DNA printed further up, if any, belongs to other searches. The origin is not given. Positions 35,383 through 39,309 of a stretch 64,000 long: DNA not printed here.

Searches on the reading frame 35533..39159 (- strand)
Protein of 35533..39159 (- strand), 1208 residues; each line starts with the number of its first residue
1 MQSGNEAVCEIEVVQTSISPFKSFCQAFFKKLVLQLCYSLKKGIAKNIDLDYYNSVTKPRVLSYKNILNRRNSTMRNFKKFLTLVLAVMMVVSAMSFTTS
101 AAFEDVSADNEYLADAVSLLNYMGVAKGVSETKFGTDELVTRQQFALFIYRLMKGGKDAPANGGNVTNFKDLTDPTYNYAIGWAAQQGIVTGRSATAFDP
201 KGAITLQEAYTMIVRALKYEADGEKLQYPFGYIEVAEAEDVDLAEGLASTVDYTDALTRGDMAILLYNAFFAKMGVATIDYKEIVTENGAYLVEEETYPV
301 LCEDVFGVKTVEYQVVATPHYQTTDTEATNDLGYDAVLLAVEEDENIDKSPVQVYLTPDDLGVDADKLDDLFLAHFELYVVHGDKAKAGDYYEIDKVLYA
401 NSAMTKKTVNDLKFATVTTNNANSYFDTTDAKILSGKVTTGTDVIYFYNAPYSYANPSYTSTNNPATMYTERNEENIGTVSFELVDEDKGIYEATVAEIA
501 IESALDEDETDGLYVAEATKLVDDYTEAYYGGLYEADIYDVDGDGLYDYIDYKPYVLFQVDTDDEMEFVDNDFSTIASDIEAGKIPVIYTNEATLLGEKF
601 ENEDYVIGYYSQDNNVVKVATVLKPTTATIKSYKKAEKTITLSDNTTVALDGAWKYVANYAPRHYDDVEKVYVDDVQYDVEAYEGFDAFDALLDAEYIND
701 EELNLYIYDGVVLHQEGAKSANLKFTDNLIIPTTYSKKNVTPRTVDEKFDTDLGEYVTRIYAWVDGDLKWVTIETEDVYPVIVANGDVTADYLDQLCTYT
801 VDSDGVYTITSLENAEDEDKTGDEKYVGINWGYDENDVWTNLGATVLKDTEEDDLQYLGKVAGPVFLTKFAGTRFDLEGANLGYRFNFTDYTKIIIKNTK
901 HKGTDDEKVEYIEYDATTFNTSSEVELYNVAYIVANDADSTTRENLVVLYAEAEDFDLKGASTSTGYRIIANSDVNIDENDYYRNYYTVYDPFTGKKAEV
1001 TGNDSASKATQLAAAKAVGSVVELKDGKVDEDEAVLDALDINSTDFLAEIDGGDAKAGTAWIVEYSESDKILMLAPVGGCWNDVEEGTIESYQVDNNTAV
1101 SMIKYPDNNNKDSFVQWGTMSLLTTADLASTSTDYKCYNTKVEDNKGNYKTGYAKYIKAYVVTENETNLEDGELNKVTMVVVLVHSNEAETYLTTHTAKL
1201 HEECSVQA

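Call 16: search_protein_families(library=pfam, proteins=[window:35533-39159:-], max_evalue=0.00001)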
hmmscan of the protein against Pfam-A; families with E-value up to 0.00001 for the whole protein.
window:35533-39159:- (1208 aa): 1 family
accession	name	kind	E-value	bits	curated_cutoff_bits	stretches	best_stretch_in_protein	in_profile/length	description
PF00395.25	SLH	-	2.7e-10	40.5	20.8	0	103-146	2-44/44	S-layer homology domain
